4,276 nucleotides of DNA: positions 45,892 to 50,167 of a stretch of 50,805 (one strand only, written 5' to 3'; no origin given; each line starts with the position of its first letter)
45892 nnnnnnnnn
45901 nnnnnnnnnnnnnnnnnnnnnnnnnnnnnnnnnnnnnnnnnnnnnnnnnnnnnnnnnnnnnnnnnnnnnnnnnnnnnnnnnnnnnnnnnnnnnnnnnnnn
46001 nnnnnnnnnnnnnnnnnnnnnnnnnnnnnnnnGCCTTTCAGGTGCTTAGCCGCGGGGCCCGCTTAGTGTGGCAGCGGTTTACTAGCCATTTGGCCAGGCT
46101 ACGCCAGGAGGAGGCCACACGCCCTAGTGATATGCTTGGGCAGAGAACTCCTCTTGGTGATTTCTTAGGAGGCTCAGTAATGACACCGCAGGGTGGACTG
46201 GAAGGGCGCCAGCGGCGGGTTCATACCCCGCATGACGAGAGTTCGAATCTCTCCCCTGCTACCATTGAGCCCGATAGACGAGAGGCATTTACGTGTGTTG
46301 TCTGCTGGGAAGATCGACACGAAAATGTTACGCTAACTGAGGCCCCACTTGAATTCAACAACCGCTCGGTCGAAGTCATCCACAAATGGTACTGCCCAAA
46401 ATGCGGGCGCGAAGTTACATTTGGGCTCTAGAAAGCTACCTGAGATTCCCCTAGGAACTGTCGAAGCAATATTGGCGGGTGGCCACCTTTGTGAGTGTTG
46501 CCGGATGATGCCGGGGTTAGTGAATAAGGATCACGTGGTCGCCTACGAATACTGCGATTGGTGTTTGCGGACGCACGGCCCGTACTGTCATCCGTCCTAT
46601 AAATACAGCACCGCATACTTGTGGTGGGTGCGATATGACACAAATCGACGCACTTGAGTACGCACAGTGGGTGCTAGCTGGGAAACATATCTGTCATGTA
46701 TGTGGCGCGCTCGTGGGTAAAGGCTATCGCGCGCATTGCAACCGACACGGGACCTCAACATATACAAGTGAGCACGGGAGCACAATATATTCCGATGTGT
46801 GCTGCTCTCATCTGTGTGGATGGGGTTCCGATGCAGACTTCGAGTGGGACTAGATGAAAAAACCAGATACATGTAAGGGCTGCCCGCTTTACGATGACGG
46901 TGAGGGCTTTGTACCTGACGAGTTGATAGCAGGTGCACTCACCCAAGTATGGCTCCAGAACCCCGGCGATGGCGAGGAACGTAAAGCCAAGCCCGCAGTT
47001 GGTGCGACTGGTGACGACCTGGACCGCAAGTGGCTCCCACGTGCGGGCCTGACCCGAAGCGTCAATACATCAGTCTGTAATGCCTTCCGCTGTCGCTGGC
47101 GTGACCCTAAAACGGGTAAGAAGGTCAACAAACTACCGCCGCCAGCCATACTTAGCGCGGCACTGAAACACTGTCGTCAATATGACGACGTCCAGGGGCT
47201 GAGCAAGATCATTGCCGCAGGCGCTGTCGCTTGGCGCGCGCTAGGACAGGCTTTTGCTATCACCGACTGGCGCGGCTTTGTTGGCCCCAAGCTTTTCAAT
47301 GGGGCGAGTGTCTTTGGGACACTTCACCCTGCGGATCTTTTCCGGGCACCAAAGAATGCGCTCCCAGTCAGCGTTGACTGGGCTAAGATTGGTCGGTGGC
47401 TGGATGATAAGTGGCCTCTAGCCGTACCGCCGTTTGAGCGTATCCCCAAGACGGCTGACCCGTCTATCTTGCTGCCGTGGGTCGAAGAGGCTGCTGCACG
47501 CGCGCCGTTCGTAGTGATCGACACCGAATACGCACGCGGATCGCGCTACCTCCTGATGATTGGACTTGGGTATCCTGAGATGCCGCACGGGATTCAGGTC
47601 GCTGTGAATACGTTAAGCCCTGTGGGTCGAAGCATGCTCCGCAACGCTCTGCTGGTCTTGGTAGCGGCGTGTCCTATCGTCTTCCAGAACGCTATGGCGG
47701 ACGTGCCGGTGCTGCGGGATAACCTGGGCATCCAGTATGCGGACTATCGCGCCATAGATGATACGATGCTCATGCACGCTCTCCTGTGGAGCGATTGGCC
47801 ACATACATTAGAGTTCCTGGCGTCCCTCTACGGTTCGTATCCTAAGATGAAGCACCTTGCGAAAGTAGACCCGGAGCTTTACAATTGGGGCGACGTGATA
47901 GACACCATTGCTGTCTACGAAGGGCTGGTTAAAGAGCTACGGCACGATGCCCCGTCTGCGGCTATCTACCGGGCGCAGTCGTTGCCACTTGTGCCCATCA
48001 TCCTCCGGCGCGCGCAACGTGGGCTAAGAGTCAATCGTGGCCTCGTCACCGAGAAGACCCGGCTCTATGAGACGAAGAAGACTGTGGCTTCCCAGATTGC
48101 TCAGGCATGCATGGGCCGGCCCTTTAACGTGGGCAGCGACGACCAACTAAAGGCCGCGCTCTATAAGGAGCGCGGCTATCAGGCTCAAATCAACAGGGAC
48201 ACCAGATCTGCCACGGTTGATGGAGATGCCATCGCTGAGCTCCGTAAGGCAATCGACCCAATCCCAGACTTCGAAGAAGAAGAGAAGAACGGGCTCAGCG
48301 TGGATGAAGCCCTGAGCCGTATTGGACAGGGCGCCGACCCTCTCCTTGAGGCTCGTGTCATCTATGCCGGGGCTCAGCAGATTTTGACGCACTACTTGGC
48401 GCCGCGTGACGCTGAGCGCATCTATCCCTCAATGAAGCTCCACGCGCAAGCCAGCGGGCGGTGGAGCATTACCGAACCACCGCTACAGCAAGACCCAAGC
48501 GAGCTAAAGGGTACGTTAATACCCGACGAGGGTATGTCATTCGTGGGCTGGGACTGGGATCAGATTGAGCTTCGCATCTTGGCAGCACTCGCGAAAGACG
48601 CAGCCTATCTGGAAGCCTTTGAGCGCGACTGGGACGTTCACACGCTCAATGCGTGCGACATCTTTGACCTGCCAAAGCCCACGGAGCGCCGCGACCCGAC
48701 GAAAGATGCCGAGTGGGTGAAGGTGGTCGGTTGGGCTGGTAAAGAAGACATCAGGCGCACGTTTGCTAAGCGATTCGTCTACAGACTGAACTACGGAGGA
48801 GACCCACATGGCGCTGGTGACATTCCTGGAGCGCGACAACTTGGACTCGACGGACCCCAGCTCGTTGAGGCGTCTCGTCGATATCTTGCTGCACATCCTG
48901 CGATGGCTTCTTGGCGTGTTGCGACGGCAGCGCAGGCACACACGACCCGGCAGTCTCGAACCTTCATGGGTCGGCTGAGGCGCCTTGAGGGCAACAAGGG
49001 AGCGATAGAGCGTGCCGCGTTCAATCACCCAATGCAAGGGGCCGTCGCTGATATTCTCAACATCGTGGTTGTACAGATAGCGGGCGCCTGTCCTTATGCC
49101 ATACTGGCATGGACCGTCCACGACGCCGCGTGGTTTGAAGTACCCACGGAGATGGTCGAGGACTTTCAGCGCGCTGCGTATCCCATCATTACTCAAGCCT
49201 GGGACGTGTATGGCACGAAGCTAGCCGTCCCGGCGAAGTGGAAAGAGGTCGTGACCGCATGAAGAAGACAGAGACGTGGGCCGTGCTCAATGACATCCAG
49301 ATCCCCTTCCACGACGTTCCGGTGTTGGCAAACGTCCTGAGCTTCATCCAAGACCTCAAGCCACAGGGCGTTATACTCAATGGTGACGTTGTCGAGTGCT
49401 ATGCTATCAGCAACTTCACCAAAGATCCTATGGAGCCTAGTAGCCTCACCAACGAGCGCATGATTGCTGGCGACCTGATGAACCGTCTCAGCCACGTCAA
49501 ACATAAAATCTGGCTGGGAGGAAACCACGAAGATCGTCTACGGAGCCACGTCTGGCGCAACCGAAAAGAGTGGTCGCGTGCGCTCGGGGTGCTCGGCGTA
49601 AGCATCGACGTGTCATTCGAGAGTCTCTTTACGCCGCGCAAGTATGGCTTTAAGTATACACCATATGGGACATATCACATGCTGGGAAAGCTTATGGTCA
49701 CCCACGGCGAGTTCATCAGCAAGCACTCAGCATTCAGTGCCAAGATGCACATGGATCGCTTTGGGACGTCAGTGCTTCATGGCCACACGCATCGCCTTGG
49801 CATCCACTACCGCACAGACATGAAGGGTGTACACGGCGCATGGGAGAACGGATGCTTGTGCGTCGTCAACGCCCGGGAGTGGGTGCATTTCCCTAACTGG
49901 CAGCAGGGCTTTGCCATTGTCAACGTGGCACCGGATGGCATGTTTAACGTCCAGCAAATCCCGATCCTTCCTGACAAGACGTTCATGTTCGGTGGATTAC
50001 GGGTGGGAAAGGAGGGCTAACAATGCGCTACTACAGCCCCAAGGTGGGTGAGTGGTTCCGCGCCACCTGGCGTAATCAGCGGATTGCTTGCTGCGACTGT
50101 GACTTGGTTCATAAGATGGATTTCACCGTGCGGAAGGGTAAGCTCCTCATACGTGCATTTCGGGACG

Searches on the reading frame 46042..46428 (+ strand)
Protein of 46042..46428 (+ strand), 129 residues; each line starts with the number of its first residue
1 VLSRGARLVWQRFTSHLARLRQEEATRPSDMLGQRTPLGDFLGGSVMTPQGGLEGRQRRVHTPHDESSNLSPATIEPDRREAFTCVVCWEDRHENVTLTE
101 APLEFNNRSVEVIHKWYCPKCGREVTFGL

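Call 31: search_protein_families(library=pfam, max_evalue=0.01, proteins=[window:46042-46428:+])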
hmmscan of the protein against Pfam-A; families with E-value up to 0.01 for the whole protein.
window:46042-46428:+ (129 aa): 1 family
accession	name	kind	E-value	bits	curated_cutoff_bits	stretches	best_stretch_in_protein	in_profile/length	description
PF16866.11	PHD_4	-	0.0022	18.3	30.6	1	79-121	24-64/65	PHD-finger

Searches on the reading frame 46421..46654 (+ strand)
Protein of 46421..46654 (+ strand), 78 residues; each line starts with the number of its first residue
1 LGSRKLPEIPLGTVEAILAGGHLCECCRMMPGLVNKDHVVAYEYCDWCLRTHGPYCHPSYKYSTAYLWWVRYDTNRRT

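Call 34: search_protein_families(library=ncbifam, max_evalue=1, proteins=[window:46421-46654:+])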
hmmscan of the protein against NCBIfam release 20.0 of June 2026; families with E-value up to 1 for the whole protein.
window:46421-46654:+ (78 aa): 1 family
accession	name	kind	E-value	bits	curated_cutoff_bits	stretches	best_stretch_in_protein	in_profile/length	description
NF002916.0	PRK03537.1-2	equivalog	0.17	11.3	359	1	15-65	75-125/244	molybdate ABC transporter substrate-binding protein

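Call 91: search_protein_families(library=padloc, max_evalue=1, proteins=[window:46421-46654:+])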
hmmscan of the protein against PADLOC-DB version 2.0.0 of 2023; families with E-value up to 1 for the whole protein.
window:46421-46654:+ (78 aa): 0 families

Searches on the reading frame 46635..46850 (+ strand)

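Call 6: search_protein_families(library=pfam, max_evalue=1, proteins=[window:46635-46850:+])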
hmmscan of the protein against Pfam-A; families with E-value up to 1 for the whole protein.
window:46635-46850:+ (72 aa): 2 families
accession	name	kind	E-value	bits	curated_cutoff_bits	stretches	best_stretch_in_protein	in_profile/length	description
PF16919.11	PknG_rubred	-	0.11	12.9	28.5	1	10-53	29-69/74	Protein kinase G rubredoxin domain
PF05206.20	TRM13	-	0.42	10.6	26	1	8-64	94-146/257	Methyltransferase TRM13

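Call 7: search_protein_families(library=phrogs, max_evalue=1, proteins=[window:46635-46850:+])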
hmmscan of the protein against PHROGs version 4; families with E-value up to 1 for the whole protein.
window:46635-46850:+ (72 aa): 2 families
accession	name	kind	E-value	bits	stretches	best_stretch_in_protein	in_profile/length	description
phrog_18299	-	head and packaging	0.46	10.7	1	9-39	178-208/257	head maturation protease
phrog_19515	-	unknown function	0.77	11.2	1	17-63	36-79/117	-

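Call 34: search_protein_families(library=ncbifam, max_evalue=1, proteins=[window:46635-46850:+])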
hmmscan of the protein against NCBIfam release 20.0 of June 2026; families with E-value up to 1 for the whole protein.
window:46635-46850:+ (72 aa): 3 families
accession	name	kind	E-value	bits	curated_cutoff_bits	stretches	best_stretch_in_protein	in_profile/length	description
TIGR03625.1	L3_bact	equivalog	0.013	15.4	142.9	1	16-51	101-136/202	50S ribosomal protein L3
NF008006.0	PRK10735.1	equivalog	0.12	10.8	513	1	26-57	264-295/481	metalloprotease TldD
NF000008.1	trim_DfrA1_rpt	exception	0.2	11.4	420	1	5-36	33-64/187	trimethoprim-resistant repeat-containing dihydrofolate reductase DfrA1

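Call 91: search_protein_families(library=padloc, max_evalue=1, proteins=[window:46635-46850:+])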
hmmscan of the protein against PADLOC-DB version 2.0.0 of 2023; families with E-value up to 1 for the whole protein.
window:46635-46850:+ (72 aa): 0 families

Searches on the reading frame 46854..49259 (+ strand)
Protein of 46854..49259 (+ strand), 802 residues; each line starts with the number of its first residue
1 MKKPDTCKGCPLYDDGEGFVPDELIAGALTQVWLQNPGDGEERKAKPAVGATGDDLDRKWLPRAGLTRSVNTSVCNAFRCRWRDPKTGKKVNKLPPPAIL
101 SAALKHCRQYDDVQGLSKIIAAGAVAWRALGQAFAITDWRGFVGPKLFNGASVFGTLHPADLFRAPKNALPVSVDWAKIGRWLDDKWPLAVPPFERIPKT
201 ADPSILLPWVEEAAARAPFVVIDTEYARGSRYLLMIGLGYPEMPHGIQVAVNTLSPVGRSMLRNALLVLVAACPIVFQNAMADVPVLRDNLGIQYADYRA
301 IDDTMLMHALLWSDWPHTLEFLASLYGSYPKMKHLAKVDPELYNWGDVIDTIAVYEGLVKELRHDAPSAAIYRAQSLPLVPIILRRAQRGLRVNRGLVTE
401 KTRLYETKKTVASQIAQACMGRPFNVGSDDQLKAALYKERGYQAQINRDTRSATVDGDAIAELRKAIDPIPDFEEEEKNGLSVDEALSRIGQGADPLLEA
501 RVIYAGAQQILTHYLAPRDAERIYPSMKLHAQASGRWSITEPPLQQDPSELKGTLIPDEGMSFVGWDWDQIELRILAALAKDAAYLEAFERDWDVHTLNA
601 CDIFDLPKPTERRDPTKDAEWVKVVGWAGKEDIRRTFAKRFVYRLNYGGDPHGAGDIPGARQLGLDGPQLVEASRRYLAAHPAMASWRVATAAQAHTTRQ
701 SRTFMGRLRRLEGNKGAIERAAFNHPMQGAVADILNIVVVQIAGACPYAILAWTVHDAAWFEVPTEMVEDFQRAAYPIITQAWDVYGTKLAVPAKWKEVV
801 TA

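Call 11: search_dna_similar(query=window:46854-49259:+, collection=phages, mode=protein, max_rows=15)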
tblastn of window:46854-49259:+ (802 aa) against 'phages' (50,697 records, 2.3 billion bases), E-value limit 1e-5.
Records with a match: 94; places in all: 94; records where one place covers at least 80% of the query: 7.
Best place of each record, by identity: <60% 94.
By first word of the organism name: Bacteriophage 25; Microbacterium 16; Arthrobacter 15; Clostridium 10; Serratia 6; Caudoviricetes 5; Gordonia 4; Salmonella 2; Brevundimonas 2; Acinetobacter 2; and 6 more.
By host as written in the record: - 32; Arthrobacter sp. ATCC 21022 15; Microbacterium foliorum NRRL B-24224 7; Clostridium perfringens 7; Microbacterium foliorum NRRL B-24224 SEA 6; Serratia marcescens 6; Gordonia terrae 3612 4; Homo sapiens 2; and 12 more.
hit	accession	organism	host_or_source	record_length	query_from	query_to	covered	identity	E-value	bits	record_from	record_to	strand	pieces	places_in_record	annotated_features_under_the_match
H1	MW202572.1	Caudoviricetes sp.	Manatee Spring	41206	3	793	99%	36.9%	9e-150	491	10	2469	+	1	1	DNA polymerase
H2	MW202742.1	Caudoviricetes sp.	Manatee Spring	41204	3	793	99%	36.9%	9e-150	491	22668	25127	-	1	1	DNA polymerase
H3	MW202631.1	Caudoviricetes sp.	Manatee Spring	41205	3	793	99%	36.9%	9e-150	491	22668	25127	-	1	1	DNA polymerase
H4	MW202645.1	Bacteriophage sp.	Manatee Spring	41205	3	793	99%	36.9%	9e-150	491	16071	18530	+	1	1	DNA polymerase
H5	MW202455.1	Caudoviricetes sp.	Manatee Spring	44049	6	793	98%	23.7%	4e-25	119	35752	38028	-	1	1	DNA polymerase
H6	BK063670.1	Caudoviricetes sp. vir526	Methanomicrobiales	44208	3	795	99%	22.9%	2e-28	129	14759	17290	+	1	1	DNA polymerase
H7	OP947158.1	Desulfofustis phage LS06-2018-MD01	-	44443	119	764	81%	23.3%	1e-7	62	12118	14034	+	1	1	DNA polymerase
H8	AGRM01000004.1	Salmonella enterica subsp. houtenae str. ATCC BAA-1581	Homo sapiens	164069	188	763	72%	24.4%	4e-12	76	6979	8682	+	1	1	DNA-directed DNA polymerase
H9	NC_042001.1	Arthrobacter phage Molivia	Arthrobacter sp. ATCC 21022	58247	269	795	66%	23.8%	1e-8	65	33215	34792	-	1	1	56: DNA polymerase I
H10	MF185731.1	Arthrobacter phage Molivia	Arthrobacter sp. ATCC 21022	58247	269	795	66%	23.8%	1e-8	65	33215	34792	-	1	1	56: DNA polymerase I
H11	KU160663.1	Arthrobacter phage Rings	Arthrobacter sp. ATCC 21022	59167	257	795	67%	23.2%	5e-9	66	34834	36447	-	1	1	55: DNA polymerase I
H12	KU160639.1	Arthrobacter phage Anansi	Arthrobacter sp. ATCC 21022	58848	257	795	67%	23.0%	6e-9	66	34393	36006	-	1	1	54: DNA polymerase I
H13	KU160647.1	Arthrobacter phage Gorgeous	Arthrobacter sp. ATCC 21022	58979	257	795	67%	23.0%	6e-9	66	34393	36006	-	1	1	54: DNA polymerase I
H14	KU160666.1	Arthrobacter phage SorJuana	Arthrobacter sp. ATCC 21022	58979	257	795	67%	23.0%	6e-9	66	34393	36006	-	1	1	54: DNA polymerase I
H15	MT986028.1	Arthrobacter phage Thunderclap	Arthrobacter sp. ATCC 21022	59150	257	795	67%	23.0%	6e-9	66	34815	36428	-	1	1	54: DNA polymerase I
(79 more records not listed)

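Call 14: find_related_loci(query=window:46854-49259:+, collection=viral_contigs, flank=10000)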
Query window:46854-49259:+ (802 aa) in viral_contigs; peptide patterns used: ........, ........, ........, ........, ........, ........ (x = any residue, [..] = any of these).
25 stretches matched a pattern; 6 encode a relative of the query (tblastn E <= 1e-3); 6 distinct loci.
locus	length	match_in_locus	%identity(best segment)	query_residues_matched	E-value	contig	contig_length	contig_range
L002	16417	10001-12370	56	1-798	0e+0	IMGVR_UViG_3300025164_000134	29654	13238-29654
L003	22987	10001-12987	55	1-799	0e+0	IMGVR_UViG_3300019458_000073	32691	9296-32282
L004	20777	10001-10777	25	522-769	8e-15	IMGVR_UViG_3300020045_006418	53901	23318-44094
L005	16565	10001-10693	28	108-335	1e-7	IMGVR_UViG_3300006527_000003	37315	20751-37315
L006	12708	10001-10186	41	274-334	3e-6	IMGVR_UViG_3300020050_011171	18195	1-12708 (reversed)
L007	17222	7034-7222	37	262-326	1e-4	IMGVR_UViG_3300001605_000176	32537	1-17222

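Call 40: find_related_loci(query=A4, collection=metagenome_contigs, flank=10000)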
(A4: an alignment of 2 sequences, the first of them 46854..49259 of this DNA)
Query A4 (802 aa) in metagenome_contigs; peptide patterns used: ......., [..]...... (x = any residue, [..] = any of these).
239 stretches matched a pattern; 20 encode a relative of the query (tblastn E <= 1e-3); 20 distinct loci.
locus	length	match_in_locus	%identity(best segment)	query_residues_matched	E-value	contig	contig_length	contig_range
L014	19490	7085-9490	100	1-802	0e+0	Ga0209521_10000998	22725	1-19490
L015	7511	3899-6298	57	1-799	0e+0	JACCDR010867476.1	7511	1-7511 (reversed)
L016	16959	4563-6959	55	1-799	0e+0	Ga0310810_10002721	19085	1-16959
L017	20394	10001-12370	56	1-798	0e+0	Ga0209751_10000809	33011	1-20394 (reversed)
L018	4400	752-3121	56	1-798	0e+0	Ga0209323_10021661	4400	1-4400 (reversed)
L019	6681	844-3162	54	1-797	0e+0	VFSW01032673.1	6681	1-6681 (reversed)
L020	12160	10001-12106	59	1-705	0e+0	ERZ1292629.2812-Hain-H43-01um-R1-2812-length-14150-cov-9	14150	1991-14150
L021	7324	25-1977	57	153-799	0e+0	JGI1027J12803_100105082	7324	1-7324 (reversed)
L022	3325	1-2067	53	94-797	0e+0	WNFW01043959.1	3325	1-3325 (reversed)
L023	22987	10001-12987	55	1-799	0e+0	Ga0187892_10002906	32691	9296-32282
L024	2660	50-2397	59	1-799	0e+0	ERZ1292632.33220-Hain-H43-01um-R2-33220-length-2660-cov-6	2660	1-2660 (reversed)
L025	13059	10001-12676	55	1-799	0e+0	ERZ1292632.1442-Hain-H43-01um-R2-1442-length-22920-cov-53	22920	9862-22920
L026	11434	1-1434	58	324-798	5e-175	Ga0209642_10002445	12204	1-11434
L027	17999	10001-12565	34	2-797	1e-143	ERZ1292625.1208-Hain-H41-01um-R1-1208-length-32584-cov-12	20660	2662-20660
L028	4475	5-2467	35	32-761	8e-138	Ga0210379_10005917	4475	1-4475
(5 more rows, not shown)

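Call 63: find_related_loci(query=A4, collection=genome_contigs, flank=10000)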
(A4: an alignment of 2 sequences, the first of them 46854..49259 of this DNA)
Query A4 (802 aa) in genome_contigs; peptide patterns used: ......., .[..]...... (x = any residue, [..] = any of these).
150 stretches matched a pattern, but none encodes a relative of the query by tblastn (E <= 1e-3).
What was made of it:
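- Tried and rejected: Bacterial genomes or prophages: none found with the polymerase anchor (call 63).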

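Call 67: search_protein_families(library=pfam, max_evalue=5, proteins=[L002:3227-3751:+, L003:4859-5374:+, L025:4310-5002:+])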
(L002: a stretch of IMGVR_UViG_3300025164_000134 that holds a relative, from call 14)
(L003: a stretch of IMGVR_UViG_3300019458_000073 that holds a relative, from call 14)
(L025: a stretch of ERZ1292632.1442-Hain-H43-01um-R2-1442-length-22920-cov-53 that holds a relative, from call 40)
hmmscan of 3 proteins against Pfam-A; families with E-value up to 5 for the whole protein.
L002:3227-3751:+ (175 aa): 0 families

L003:4859-5374:+ (172 aa): 2 families
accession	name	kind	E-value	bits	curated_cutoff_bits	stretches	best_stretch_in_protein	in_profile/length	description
PF04542.20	Sigma70_r2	-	0.074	13.3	24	1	6-78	2-70/71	Sigma-70 region 2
PF09106.17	SelB-wing_2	-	0.12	12.9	22.3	1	129-159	15-45/57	Elongation factor SelB, winged helix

L025:4310-5002:+ (231 aa): 1 family
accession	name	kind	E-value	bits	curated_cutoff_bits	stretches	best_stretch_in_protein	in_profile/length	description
PF04542.20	Sigma70_r2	-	0.0001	22.5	24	1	79-126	17-67/71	Sigma-70 region 2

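Call 90: search_protein_families(library=pfam, max_evalue=1, proteins=[L002:1189-1389:+, L002:2578-2811:+, L002:4572-4787:+, L002:12580-12774:+, L002:3022-3303:+])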
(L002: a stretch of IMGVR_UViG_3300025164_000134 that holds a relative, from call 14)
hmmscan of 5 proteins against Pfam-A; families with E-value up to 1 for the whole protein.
L002:1189-1389:+ (67 aa): 1 family
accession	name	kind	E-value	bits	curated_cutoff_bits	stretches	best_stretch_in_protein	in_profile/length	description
PF09988.15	DUF2227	-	0.048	14.1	25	1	18-66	17-65/169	Uncharacterized metal-binding protein (DUF2227)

L002:2578-2811:+ (78 aa): 0 families

L002:4572-4787:+ (72 aa): 0 families

L002:12580-12774:+ (65 aa): 0 families

L002:3022-3303:+ (94 aa): 1 family
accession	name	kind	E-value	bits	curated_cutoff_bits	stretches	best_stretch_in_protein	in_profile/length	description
PF08381.16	BRX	-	0.03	14.1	24.5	1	39-56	37-54/56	Transcription factor regulating root and shoot growth via Pin3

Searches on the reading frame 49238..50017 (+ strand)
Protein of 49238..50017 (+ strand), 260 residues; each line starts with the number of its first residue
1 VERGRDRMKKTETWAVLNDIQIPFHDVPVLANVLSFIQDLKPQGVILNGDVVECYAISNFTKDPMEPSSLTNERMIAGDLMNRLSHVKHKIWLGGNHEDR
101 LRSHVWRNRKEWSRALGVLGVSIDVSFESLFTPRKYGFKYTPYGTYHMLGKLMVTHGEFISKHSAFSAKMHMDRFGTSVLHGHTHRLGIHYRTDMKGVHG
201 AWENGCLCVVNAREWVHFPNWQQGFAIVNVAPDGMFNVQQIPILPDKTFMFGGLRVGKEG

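Call 67: search_protein_families(library=pfam, max_evalue=5, proteins=[window:49238-50017:+])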
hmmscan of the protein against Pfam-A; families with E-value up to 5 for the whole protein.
window:49238-50017:+ (260 aa): 3 families
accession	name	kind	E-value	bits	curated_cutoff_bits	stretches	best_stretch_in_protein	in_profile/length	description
PF00149.33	Metallophos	-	4.6e-05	24.4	21.5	1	15-186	4-190/191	Calcineurin-like phosphoesterase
PF05749.17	Rubella_E2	-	0.016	15.3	27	1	171-238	29-101/288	Rubella membrane glycoprotein E2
PF12850.12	Metallophos_2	-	0.21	12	27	1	151-193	83-125/154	Calcineurin-like phosphoesterase superfamily domain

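Call 68: search_protein_families(library=phrogs, max_evalue=0.01, proteins=[window:49238-50017:+])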
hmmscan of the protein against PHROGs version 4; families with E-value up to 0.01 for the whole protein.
window:49238-50017:+ (260 aa): 3 families
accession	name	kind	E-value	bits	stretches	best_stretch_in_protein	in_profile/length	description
phrog_221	-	other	4.1e-36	125.9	1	7-253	107-358/367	metallo-phosphoesterase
phrog_20266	-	other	1.7e-10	41.3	2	18-108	181-274/450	metallo-phosphoesterase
phrog_7339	-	DNA, RNA and nucleotide metabolism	0.00023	21.6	1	26-201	46-215/263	DNA repair exonuclease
